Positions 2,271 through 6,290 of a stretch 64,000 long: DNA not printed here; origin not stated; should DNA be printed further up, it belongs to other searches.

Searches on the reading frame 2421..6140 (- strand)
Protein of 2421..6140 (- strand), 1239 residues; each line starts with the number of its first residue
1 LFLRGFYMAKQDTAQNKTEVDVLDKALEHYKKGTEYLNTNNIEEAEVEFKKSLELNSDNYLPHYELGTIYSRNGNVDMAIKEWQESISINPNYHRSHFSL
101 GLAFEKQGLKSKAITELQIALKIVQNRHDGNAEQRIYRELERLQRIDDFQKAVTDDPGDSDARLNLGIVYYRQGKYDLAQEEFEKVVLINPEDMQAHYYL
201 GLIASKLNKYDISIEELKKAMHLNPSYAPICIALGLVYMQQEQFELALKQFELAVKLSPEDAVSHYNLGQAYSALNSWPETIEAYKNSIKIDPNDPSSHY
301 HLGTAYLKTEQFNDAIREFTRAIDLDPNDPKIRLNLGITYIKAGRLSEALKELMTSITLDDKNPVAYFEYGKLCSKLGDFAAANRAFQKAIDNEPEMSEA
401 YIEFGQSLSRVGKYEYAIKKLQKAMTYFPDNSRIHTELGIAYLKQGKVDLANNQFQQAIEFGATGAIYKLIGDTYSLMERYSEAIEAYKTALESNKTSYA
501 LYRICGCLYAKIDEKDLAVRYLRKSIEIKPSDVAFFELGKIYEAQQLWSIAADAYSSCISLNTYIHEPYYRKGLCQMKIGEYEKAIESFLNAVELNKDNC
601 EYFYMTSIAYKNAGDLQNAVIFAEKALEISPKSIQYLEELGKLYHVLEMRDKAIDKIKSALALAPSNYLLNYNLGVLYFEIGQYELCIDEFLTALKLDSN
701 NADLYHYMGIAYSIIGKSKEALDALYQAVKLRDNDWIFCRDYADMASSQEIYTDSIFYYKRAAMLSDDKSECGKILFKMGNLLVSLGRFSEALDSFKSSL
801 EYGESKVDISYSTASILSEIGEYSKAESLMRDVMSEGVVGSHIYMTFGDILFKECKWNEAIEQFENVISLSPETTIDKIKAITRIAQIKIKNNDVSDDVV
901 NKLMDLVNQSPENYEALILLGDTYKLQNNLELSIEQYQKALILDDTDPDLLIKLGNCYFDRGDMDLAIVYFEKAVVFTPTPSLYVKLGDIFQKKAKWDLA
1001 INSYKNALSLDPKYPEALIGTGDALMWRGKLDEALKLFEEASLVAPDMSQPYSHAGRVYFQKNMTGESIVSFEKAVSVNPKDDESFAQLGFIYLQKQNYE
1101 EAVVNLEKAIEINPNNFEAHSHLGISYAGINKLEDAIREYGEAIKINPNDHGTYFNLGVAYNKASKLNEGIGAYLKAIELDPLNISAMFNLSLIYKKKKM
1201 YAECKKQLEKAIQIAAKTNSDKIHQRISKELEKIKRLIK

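Call 82: search_protein_families(library=pfam, proteins=[window:2421-6140:-], max_evalue=0.00001)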
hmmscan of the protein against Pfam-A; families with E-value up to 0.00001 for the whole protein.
window:2421-6140:- (1239 aa): 31 families (the best 25 are shown)
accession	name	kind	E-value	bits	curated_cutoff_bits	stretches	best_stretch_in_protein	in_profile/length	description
PF07719.23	TPR_2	-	7e-162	512.9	27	2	298-329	3-34/34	Tetratricopeptide repeat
PF00515.34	TPR_1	-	9.7e-152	487.8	27.8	4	1086-1116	4-34/34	Tetratricopeptide repeat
PF13414.12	TPR_11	-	7.8e-148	480.4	26.8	10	1092-1128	3-39/42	TPR repeat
PF13181.12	TPR_8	-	1.7e-116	371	25.7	1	1084-1116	2-34/34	Tetratricopeptide repeat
PF13431.12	TPR_17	-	4.2e-113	360.8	24.4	0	319-350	2-33/34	Tetratricopeptide repeat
PF13432.12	TPR_16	-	1.8e-92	303.6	32.7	4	302-355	3-55/65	Tetratricopeptide repeat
PF14559.12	TPR_19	-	1.7e-86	285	25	4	307-355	2-50/68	Tetratricopeptide repeat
PF13424.12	TPR_12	-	9.3e-81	266.5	30.1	0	671-732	6-75/77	Tetratricopeptide repeat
PF13428.12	TPR_14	-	1e-68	221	23.5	0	299-337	4-42/44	Tetratricopeptide repeat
PF23914.1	TPR_CcmH_CycH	-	9.3e-55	185.2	42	2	355-458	41-147/158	Cytochrome c-type biogenesis protein H TPR domain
PF13176.12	TPR_7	-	2e-49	161.9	27.9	0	985-1012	3-30/36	Tetratricopeptide repeat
PF13174.12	TPR_6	-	3e-46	153.4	26.3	0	161-191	1-31/33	Tetratricopeptide repeat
PF13371.12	TPR_9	-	3.6e-45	152.3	35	1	269-333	2-66/73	Tetratricopeptide repeat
PF12895.13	ANAPC3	-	1.5e-42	144.2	27.2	0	151-219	14-81/82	Anaphase-promoting complex, cyclosome, subunit 3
PF14561.12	TPR_20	-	1.4e-35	121.9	25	0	315-361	7-53/90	Tetratricopeptide repeat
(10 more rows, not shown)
